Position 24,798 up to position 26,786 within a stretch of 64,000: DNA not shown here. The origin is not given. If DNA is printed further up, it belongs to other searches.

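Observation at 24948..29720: A tightly coupled six-gene operon of secreted unknown proteins starts with a PSCyt1-type cytochrome c and ends with a CxxCH protein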

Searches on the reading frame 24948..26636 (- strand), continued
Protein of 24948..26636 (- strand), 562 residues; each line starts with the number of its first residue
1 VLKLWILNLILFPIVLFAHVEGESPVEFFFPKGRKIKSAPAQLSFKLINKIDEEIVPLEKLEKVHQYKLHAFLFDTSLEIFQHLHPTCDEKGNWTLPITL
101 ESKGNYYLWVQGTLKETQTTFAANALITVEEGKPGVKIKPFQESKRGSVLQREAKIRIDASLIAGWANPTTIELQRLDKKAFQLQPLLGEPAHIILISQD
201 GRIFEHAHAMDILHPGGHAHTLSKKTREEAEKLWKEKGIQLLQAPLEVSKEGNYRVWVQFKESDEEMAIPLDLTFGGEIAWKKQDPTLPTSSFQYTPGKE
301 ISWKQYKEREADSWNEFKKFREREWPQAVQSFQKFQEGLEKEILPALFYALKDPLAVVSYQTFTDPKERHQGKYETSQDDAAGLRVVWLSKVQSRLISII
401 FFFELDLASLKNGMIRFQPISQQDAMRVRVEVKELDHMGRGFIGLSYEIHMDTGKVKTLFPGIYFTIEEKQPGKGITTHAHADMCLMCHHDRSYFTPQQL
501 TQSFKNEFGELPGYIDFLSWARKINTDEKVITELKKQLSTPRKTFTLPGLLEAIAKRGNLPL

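Call 60: predict_structure(alignment_id=A3)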
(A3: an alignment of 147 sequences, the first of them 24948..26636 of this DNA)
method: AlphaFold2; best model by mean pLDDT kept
length: 562 residues; sequences in the alignment: 147
mean_pLDDT: 80.9   pTM: 0.72
mean pLDDT of the five models: 80.9, 80.8, 80.7, 76.6, 76.5
residues with pLDDT >= 90: 228; 70-90: 217; 50-70: 73; < 50: 44
segments of 3 or more residues with pLDDT < 50: 7-21, 136-148, 161-168, 217-221
pLDDT, mean of each block of 10 residues (from residue 1): 47 41 81 83 94 95 92 90 94 93 91 91 90 50 43 57 47 72 79 85 82 57 66 76 68 83 84 64 80 94 93 84 80 90 97 93 89 77 93 92 93 91 89 79 92 94 63 68 68 70 87 93 94 95 95 97 89
secondary structure, 60 per line:
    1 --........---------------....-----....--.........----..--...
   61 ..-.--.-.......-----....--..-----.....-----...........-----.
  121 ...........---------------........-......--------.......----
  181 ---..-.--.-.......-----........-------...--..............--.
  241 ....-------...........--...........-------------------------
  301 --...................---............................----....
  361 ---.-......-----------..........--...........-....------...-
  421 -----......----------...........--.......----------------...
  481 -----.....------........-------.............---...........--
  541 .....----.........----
elements in order: H3-10 E26-29 E35-38 E41-49 E69-75 E81-84 E94-98 E104-114 E120-131 H147-154 E156-161 E170-176 E192-198 E204-211 H224-237 E240-244 E252-262 E265-275 H303-321 H325-352 E357-360 H366-371 E383-392 E395-405 H407-410 E417-419 E426-431 E442-452 E455-461 H486-490 H497-504 H512-524 H528-538 H541-545 H550-558

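Call 62: fold_search(model_id=the predicted structure, library=pdb)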
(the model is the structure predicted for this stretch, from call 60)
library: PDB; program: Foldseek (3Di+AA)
matches with E <= 10: 1794; with E <= 0.001: 157
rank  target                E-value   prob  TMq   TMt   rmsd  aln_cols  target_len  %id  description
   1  3fn3_A                9.2e-07  1.00  0.13  0.29  20.3       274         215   14  Dimeric Structure of PD-L1 (released 2009-12-29)
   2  2yn5_B                1.9e-06  1.00  0.14  0.26  19.1       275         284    9  Structural insight into the giant calcium-binding adhesin SiiE: implications for the adhesion of Salmonella enterica t (released 2013-04-03)
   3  5jdr_B                3.4e-06  1.00  0.12  0.28  20.6       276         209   13  Structure of PD-L1 (released 2017-04-12)
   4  2yn3_A                5.5e-06  1.00  0.13  0.25  18.7       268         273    9  Structural insight into the giant calcium-binding adhesin SiiE: implications for the adhesion of Salmonella enterica t (released 2013-04-03)
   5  3bik_A                5.5e-06  1.00  0.12  0.28  20.3       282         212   13  Crystal Structure of the PD-1/PD-L1 Complex (released 2008-02-26)
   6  2yn3_C                5.8e-06  1.00  0.14  0.25  19.1       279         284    9  Structural insight into the giant calcium-binding adhesin SiiE: implications for the adhesion of Salmonella enterica t (released 2013-04-03)
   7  2yn5_A                6.8e-06  1.00  0.14  0.26  18.9       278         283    8  Structural insight into the giant calcium-binding adhesin SiiE: implications for the adhesion of Salmonella enterica t (released 2013-04-03)
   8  3bis_A                2.0e-05  1.00  0.13  0.28  20.4       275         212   13  Crystal Structure of the PD-L1 (released 2008-02-26)
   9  8s80_A                2.1e-05  1.00  0.13  0.29  18.4       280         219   11  Domains 4 and 5 of Sap S-layer protein from Bacillus anthracis (released 2024-11-20)
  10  4z18_B                2.4e-05  1.00  0.12  0.29  20.8       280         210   13  CRYSTAL STRUCTURE OF HUMAN PD-L1 (released 2015-04-15)
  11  2ill                  2.5e-05  1.00  0.11  0.27  20.2       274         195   11  Anomalous substructure of Titin-A168169 (released 2007-02-20)
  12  4kkq_A                2.7e-05  1.00  0.14  0.29  14.0       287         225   10  Crystal structure of Vibrio cholerae RbmA (crystal form 1) (released 2013-05-22)
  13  1ya5_A                2.8e-05  0.99  0.11  0.25  23.0       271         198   11  Crystal structure of the titin domains z1z2 in complex with telethonin (released 2005-12-20)
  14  3sbw_C                3.0e-05  1.00  0.12  0.28  20.0       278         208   11  Crystal structure of the complex between the extracellular domains of mouse PD-1 mutant and human PD-L1 (released 2011-07-13)
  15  8s80_B                3.7e-05  1.00  0.14  0.32  18.3       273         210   10  Domains 4 and 5 of Sap S-layer protein from Bacillus anthracis (released 2024-11-20)
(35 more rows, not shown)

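Call 70: find_encoding_contigs(protein=P0011, flank=10000, max_places=3)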
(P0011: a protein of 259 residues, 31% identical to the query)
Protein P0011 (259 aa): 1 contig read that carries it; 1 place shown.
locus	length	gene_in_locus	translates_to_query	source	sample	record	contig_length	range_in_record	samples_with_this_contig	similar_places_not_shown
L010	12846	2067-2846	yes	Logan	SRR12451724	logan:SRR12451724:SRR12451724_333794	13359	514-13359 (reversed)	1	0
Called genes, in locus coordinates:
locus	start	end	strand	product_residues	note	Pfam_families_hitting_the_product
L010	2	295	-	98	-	?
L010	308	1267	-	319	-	-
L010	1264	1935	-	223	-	-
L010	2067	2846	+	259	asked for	-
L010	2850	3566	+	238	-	PF04264:YceI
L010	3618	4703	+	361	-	-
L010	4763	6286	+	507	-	PF01522:Polysacc_deac_1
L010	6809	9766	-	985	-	PF00176:SNF2-rel_dom, PF00271:Helicase_C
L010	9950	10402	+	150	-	-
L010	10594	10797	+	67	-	-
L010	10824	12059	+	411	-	-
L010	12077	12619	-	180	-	-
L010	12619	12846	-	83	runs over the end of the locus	-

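Call 71: find_encoding_contigs(protein=P0013, flank=10000, max_places=3)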
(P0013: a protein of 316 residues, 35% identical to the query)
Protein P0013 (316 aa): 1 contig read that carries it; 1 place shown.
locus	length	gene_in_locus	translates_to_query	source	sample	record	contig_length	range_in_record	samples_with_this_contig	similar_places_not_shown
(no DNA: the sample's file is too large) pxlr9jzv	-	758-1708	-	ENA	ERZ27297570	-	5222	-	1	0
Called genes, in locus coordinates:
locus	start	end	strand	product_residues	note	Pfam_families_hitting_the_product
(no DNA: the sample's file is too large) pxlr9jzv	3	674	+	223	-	?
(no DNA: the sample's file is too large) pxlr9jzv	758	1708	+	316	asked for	-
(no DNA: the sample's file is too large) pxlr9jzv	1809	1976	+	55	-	-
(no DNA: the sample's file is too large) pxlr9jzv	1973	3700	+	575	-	PF00474:SSF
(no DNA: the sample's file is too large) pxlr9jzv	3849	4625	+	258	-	-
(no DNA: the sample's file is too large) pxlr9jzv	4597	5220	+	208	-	?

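Call 74: search_protein_families(library=pfam, proteins=[L010:3618-4703:+, L010:308-1267:-, L010:1264-1935:-, L010:2850-3566:+, L010:4763-6286:+, L010:9950-10402:+, L010:10824-12059:+, L010:12077-12619:-], max_evalue=0.1)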
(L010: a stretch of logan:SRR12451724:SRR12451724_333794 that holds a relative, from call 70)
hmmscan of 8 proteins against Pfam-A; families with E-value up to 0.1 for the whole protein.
L010:3618-4703:+ (361 aa): 2 families
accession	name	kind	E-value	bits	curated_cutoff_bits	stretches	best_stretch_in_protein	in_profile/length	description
PF13505.12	OMP_b-brl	-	0.012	16.2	28.7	1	222-345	44-157/175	Outer membrane protein beta-barrel domain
PF07396.17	Porin_O_P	-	0.029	14.1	20.9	1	116-168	41-94/370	Phosphate-selective porin O and P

L010:308-1267:- (319 aa): 0 families

L010:1264-1935:- (223 aa): 0 families

L010:2850-3566:+ (238 aa): 1 family
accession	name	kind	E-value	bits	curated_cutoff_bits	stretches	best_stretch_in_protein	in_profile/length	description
PF04264.18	YceI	-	7.7e-19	69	23.7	1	72-230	3-148/150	YceI-like domain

L010:4763-6286:+ (507 aa): 1 family
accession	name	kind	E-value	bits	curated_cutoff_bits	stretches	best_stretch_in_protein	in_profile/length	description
PF01522.26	Polysacc_deac_1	-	3e-26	92.2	23.1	1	300-408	3-108/124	Polysaccharide deacetylase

L010:9950-10402:+ (150 aa): 0 families

L010:10824-12059:+ (411 aa): 0 families

L010:12077-12619:- (180 aa): 0 families

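Call 81: search_solved_structures(query=A3, max_evalue=1, show_alignments=2)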
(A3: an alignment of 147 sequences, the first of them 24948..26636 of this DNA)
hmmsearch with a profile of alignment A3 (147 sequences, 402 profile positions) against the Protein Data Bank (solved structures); distinct sequences matched with E-value up to 1: 0.

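Call 87: list_cluster_members(proteins=[P0012, P0014, P0015, P0016, P0017, P0018, P0019, P0020, P0021, P0022])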
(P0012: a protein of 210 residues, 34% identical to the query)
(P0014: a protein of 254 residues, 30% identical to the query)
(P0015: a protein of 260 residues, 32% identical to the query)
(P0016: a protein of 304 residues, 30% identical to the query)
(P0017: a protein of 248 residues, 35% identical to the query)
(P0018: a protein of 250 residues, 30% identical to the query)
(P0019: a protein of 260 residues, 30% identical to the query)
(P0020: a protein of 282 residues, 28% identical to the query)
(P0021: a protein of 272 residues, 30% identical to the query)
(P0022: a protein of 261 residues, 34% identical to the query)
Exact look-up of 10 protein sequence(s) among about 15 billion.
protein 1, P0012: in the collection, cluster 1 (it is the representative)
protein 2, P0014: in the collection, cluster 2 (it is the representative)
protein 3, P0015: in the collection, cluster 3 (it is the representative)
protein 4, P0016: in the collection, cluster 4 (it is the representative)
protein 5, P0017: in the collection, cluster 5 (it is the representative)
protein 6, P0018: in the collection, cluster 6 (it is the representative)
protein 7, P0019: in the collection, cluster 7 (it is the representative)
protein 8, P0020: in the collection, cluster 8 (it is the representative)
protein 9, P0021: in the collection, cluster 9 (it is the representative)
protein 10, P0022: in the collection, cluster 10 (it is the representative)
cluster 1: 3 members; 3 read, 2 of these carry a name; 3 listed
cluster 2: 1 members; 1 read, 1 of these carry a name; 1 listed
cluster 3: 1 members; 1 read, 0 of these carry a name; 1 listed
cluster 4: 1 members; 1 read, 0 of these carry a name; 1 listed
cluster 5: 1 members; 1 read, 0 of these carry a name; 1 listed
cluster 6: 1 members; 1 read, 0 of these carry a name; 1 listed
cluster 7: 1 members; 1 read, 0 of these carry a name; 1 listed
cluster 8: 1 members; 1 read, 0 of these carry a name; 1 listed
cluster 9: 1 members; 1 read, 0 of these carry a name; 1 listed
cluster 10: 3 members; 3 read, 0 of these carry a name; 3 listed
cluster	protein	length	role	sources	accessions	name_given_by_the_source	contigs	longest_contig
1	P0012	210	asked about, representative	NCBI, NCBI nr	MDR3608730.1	MAG: hypothetical protein P4M08_15305 [Oligoflexia bacterium] | hypothetical protein [Oligoflexia bacterium]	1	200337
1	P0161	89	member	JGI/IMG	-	hypothetical protein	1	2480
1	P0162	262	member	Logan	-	-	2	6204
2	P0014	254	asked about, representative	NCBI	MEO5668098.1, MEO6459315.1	MAG: hypothetical protein ABIR96_08565 [Bdellovibrionota bacterium]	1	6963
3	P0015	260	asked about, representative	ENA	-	-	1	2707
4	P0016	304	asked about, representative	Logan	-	-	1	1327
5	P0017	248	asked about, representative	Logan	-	-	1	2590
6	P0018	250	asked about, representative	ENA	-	-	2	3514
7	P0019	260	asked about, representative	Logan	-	-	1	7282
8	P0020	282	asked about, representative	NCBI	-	-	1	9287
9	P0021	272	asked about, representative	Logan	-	-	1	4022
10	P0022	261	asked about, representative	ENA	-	-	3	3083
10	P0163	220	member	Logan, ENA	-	-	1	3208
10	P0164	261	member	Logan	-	-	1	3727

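Call 88: find_encoding_contigs(protein=P0012, flank=10000, max_places=2)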
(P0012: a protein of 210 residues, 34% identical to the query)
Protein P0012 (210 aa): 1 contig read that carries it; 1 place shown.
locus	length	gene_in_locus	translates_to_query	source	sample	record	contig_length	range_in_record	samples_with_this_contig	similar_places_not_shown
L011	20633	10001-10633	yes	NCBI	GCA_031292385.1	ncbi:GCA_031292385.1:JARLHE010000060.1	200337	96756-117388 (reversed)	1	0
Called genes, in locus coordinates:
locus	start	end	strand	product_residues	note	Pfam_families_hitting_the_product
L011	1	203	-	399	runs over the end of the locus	PF00108:Thiolase_N, PF00109:ketoacyl-synt (faint), PF02803:Thiolase_C, PF22691:Thiolase_C_1 (weak)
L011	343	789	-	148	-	-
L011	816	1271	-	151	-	-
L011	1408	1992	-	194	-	PF08712:Nfu_N, PF01106:NifU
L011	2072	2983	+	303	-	-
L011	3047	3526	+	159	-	PF01161:PBP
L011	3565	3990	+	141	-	PF14489:QueF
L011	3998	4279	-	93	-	PF07798:CCDC90-like (weak)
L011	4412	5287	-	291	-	PF05096:Glu_cyclase_2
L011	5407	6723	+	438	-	PF03952:Enolase_N, PF00113:Enolase_C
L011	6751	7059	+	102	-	PF04977:DivIC (weak)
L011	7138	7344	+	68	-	PF00313:CSD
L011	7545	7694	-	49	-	-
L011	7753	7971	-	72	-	-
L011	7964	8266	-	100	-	-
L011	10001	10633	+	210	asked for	-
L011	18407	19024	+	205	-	PF13115:YtkA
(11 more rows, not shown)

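Call 89: find_encoding_contigs(protein=P0014, flank=10000, max_places=2)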
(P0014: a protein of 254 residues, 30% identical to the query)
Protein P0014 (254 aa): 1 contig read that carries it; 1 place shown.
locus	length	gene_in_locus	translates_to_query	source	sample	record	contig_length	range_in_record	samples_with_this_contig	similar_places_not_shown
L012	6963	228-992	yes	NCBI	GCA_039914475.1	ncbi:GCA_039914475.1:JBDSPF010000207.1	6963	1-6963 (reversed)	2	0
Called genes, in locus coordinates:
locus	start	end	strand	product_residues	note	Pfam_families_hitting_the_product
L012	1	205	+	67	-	?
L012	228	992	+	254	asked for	-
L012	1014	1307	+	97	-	-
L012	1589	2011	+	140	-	PF00072:Response_reg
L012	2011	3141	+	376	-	PF14361:RsbRD_N (weak), PF00512:HisKA, PF02518:HATPase_c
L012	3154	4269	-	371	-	PF00437:T2SSE, PF02492:cobW (faint)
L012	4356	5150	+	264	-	PF01925:TauE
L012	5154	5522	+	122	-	PF07843:DUF1634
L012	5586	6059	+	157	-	PF08327:AHSA1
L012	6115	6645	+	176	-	PF00578:AhpC-TSA, PF08534:Redoxin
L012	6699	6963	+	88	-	?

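Call 108: search_protein_families(library=pfam, proteins=[L002:211-855:+], max_evalue=0.001)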
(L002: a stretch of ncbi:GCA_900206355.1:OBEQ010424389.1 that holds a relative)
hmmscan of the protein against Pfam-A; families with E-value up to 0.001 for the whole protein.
L002:211-855:+ (214 aa): 0 families

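Call 109: search_dna_similar(query=window:24948-26636:-, collection=plasmids, mode=protein, max_evalue=0.001, max_rows=15)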
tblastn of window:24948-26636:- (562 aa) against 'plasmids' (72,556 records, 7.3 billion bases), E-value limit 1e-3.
Records with a match: 63; places in all: 66; records where one place covers at least 80% of the query: 0.
Best place of each record, by identity: <60% 63.
By first word of the organism name: Priestia 10; Hymenobacter 10; Rhodococcus 7; Streptomyces 4; Gordonia 3; Cytobacillus 3; Mycobacterium 2; Mycolicibacterium 2; Natrinema 2; Streptantibioticus 2; and 15 more.
By predicted mobility (MOB-suite, as given by PLSDB): non-mobilizable 44; mobilizable 15; conjugative 4.
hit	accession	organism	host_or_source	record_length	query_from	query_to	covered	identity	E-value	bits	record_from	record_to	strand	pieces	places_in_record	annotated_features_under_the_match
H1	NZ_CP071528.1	Legionella lytica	Acanthamoeba castellanii,bacterial ...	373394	33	273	43%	24.3%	2e-9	69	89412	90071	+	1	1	hypothetical protein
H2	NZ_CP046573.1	Rhodococcus sp. WAY2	cell culture,bacterial consortium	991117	43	338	53%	19.5%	3e-6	58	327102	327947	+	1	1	hypothetical protein | heavy metal translocating P-type ATPase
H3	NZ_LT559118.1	Nonomuraea gerenzanensis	-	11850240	40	276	42%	23.9%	2e-5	56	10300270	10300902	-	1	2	none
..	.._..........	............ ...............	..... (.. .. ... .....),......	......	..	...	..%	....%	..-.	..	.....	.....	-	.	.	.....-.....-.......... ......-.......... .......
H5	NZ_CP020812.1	Mycobacterium dioxanotrophicus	Single cell,river sediment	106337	41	274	42%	23.5%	2e-8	66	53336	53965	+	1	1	hypothetical protein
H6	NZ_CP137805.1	Priestia megaterium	Bacillus megaterium assembly,Arshan ...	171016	52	271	39%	24.7%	1e-9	69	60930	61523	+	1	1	hypothetical protein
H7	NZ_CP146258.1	Priestia megaterium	Nicotiana tabacum L.,Cell ...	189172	52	271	39%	24.2%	6e-9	67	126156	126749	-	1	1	hypothetical protein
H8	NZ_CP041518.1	Priestia aryabhattai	cell culture,soil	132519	52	271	39%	24.2%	6e-9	67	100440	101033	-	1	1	hypothetical protein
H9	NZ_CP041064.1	Priestia megaterium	cell culture,soil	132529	52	271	39%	24.2%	6e-9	67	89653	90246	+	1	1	hypothetical protein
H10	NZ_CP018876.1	Priestia megaterium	Camellia oleifera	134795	52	271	39%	24.2%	7e-9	67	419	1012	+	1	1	hypothetical protein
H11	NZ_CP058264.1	Priestia megaterium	cell culture,potash salt dump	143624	52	271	39%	24.2%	1e-8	66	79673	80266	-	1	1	hypothetical protein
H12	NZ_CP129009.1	Priestia aryabhattai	mixed culture,sea water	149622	52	271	39%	24.2%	1e-8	66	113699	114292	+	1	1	hypothetical protein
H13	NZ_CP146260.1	Priestia megaterium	Nicotiana tabacum L.,Cell ...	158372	52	271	39%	24.2%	1e-8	66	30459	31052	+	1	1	hypothetical protein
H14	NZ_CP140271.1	Priestia megaterium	Single cell,ginseng rhizosphere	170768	52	271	39%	23.7%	1e-8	66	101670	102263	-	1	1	hypothetical protein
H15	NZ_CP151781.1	Priestia megaterium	whole organism,soil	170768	52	271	39%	23.7%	1e-8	66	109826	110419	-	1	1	hypothetical protein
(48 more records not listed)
